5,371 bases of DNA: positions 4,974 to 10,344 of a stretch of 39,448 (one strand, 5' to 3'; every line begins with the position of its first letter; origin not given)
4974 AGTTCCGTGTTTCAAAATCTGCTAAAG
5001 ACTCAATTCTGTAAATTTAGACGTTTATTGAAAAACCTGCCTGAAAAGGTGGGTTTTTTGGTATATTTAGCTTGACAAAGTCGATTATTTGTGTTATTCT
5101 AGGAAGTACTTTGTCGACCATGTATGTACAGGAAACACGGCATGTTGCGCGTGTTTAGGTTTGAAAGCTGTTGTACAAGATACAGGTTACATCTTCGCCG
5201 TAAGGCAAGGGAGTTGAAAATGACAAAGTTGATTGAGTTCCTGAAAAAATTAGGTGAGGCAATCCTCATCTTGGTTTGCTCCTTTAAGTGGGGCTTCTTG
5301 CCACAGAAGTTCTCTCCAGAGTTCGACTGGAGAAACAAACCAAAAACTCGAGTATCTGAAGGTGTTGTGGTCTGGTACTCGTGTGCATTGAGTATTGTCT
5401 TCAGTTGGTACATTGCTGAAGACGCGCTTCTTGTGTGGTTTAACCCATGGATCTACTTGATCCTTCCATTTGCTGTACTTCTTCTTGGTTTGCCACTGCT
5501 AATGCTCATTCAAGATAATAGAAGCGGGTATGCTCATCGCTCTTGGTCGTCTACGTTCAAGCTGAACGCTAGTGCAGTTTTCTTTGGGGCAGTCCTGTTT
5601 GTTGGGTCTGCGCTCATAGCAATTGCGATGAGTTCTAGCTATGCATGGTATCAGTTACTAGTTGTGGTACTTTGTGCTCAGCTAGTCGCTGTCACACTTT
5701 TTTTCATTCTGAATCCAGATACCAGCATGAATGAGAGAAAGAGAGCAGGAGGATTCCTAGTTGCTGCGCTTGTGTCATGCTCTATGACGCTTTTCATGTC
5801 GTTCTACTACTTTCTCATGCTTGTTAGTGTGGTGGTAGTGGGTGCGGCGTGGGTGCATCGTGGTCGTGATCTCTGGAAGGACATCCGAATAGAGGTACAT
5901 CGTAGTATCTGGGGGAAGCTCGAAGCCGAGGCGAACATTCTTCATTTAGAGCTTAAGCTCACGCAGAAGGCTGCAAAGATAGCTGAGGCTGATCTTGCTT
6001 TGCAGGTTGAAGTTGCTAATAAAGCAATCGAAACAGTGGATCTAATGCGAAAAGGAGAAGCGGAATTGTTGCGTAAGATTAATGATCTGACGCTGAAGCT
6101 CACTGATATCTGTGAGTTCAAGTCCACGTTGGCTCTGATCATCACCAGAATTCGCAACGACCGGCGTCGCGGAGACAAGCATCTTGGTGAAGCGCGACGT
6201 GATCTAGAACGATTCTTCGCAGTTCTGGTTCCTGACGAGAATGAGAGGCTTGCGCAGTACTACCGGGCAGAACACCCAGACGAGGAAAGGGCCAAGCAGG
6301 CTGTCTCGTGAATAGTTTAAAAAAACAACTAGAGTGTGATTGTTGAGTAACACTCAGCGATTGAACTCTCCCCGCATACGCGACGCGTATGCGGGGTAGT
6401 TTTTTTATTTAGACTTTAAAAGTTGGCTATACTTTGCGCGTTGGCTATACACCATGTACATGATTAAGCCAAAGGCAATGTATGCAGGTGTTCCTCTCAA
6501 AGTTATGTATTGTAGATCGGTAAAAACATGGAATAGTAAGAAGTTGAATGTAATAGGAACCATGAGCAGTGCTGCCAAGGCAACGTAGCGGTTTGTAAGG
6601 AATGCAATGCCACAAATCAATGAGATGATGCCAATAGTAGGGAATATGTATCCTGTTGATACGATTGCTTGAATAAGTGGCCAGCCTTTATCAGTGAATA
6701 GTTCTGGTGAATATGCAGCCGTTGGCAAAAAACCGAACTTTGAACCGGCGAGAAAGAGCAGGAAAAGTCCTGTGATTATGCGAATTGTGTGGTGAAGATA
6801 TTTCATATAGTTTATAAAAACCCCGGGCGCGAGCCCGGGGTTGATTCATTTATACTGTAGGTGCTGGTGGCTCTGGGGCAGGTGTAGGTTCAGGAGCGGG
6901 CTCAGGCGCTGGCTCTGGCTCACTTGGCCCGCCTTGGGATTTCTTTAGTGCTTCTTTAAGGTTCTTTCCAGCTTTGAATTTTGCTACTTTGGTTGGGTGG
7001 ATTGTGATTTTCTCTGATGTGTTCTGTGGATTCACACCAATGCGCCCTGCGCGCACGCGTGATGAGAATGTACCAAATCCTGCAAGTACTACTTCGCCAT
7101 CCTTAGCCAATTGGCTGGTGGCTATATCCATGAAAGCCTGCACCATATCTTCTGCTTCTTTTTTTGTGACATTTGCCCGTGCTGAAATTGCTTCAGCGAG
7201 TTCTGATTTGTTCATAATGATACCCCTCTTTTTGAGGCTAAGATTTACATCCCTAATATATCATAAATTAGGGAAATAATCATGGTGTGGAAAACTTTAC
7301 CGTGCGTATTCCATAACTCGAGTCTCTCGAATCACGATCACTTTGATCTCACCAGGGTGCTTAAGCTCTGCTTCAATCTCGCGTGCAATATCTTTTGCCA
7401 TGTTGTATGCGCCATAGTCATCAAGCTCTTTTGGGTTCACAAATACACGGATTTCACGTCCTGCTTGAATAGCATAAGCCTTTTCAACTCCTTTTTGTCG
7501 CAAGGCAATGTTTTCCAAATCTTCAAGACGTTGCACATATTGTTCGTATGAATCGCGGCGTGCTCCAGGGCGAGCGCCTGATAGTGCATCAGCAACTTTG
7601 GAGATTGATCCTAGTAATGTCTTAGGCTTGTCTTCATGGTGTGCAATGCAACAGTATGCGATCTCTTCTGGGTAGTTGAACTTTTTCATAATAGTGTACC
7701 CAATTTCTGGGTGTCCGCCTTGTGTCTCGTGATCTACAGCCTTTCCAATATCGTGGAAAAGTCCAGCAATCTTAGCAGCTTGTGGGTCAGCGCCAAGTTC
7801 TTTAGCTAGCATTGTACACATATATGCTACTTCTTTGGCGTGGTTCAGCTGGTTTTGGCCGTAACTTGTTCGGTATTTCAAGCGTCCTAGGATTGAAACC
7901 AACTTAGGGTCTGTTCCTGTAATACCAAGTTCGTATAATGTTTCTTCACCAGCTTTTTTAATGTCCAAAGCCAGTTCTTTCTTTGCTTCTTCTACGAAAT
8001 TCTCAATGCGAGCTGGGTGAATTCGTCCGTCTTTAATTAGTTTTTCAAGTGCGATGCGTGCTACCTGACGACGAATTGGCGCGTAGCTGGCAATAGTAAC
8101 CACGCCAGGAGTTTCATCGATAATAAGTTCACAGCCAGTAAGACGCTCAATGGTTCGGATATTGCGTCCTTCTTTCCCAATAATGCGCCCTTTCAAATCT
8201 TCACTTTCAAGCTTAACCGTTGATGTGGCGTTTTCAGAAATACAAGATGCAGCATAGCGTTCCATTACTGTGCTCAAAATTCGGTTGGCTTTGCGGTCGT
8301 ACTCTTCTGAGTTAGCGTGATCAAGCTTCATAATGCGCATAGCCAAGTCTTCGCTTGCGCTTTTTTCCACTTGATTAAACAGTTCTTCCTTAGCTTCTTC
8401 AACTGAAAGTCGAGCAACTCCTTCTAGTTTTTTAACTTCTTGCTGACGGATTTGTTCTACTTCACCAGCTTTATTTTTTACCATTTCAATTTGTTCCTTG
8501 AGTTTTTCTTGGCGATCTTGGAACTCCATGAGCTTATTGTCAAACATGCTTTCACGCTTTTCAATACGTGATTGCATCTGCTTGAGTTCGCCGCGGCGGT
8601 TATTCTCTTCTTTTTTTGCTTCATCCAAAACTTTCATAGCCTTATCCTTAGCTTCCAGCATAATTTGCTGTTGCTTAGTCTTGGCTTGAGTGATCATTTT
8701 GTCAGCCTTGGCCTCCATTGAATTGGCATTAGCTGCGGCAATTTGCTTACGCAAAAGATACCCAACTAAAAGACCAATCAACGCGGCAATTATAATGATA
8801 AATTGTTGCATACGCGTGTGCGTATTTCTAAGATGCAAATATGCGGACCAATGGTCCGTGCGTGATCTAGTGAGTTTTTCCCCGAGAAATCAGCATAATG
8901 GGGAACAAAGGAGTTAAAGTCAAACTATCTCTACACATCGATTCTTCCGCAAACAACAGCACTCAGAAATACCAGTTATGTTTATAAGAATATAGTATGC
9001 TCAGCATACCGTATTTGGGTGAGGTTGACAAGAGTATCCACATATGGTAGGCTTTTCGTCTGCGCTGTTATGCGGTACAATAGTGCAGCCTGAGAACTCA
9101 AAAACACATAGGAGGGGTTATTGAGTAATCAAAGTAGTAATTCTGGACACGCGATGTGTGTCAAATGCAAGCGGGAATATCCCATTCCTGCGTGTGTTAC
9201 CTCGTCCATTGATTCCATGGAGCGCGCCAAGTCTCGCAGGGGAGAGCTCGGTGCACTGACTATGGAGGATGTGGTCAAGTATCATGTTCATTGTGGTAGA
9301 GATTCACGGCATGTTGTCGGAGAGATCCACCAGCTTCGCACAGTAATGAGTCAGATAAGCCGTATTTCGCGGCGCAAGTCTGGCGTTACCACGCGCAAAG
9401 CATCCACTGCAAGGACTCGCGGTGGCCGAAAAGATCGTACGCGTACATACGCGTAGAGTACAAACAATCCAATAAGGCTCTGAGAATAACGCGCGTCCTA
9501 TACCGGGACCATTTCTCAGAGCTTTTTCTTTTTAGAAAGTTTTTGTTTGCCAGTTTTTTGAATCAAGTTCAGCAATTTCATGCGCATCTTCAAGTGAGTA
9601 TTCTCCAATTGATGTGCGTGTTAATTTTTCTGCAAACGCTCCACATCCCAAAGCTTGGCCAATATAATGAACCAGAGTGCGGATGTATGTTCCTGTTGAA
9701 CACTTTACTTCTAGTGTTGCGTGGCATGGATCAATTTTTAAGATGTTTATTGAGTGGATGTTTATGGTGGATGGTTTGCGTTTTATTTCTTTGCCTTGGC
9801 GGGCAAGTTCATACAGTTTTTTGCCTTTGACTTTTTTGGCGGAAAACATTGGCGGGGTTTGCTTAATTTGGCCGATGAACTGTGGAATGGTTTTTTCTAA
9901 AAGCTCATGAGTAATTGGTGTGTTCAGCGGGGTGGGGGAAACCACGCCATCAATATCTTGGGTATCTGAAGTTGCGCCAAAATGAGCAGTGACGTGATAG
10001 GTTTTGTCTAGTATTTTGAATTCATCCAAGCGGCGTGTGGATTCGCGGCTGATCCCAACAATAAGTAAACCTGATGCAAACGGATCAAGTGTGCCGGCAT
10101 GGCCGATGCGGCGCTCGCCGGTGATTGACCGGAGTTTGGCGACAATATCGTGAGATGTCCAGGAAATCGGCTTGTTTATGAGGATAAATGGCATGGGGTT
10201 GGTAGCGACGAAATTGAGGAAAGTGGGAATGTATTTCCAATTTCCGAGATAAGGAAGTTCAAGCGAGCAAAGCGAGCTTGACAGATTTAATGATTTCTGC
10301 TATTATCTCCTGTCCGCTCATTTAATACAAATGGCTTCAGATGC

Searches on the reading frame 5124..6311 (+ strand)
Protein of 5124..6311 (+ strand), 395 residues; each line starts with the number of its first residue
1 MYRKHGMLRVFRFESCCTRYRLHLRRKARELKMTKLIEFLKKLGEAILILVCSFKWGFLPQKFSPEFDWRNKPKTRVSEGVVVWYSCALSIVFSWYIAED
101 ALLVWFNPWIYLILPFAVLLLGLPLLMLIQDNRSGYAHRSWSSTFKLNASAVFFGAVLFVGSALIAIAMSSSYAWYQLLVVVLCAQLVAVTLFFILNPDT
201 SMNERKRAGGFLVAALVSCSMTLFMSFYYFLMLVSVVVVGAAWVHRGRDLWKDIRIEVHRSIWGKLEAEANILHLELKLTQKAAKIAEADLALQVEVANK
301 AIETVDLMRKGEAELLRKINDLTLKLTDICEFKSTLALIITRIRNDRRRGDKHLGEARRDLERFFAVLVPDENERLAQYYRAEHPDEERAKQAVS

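Call 3: search_protein_families(library=pfam, proteins=[window:5124-6311:+], max_evalue=1)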
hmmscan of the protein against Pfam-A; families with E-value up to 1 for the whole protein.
window:5124-6311:+ (395 aa): 2 families
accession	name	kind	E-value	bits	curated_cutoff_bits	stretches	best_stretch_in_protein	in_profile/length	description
PF19702.4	DUF6200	-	0.043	13.9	26.9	1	293-349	18-74/76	Family of unknown function (DUF6200)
PF09874.14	DUF2101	-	0.13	12.4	22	1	86-194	33-136/206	Predicted membrane protein (DUF2101)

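Call 26: search_protein_families(library=ncbifam, proteins=[window:5124-6311:+], max_evalue=1)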
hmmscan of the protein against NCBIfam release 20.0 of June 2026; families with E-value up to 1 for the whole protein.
window:5124-6311:+ (395 aa): 0 families

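Call 27: search_protein_families(library=phrogs, proteins=[window:5124-6311:+], max_evalue=1)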
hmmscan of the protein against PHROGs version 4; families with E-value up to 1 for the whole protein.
window:5124-6311:+ (395 aa): 1 family
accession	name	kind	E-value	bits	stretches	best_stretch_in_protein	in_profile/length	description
phrog_19794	-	unknown function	0.14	13.5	1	226-295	2-65/77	-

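Call 55: search_protein_families(library=padloc, proteins=[window:5124-6311:+], max_evalue=0.1)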
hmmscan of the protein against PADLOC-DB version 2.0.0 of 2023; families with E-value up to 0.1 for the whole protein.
window:5124-6311:+ (395 aa): 1 family
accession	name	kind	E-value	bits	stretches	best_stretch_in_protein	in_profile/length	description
PDLC01132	PD_DExK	-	0.076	10.5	0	6-72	161-221/231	PDDEXK_1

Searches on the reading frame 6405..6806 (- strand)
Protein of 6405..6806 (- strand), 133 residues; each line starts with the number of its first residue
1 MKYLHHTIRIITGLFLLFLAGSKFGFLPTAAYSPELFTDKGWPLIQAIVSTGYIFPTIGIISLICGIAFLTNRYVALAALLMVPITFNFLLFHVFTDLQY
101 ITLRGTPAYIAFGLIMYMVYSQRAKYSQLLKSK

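Call 3: search_protein_families(library=pfam, proteins=[window:6405-6806:-], max_evalue=1)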
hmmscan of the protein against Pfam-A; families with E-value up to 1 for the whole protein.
window:6405-6806:- (133 aa): 0 families

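Call 26: search_protein_families(library=ncbifam, proteins=[window:6405-6806:-], max_evalue=1)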
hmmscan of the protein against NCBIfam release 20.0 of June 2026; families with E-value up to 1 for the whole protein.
window:6405-6806:- (133 aa): 0 families

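Call 27: search_protein_families(library=phrogs, proteins=[window:6405-6806:-], max_evalue=1)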
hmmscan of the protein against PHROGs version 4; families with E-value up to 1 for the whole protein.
window:6405-6806:- (133 aa): 1 family
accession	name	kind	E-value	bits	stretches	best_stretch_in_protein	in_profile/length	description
phrog_33067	-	unknown function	0.094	13.8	1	54-72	31-49/50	-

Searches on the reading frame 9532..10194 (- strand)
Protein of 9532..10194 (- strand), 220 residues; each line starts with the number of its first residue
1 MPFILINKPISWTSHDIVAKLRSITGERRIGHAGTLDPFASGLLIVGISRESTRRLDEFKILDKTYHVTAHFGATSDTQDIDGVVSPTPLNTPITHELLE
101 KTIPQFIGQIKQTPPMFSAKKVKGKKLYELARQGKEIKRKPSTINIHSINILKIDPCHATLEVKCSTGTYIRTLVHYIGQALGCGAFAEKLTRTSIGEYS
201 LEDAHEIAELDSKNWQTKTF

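Call 28: search_protein_families(library=pfam, proteins=[window:9532-10194:-], max_evalue=0.001)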
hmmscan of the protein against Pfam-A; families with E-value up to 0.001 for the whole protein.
window:9532-10194:- (220 aa): 3 families
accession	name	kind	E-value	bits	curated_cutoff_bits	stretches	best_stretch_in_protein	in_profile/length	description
PF01509.24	TruB_N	-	9.6e-49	166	27.3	1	22-171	1-149/149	TruB family pseudouridylate synthase (N terminal domain)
PF16198.10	TruB_C_2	-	3.8e-08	33.8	29.3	1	172-215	1-46/66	tRNA pseudouridylate synthase B C-terminal domain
PF00849.27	PseudoU_synth_2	-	8.6e-05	23.2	26.8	1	4-126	3-115/152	RNA pseudouridylate synthase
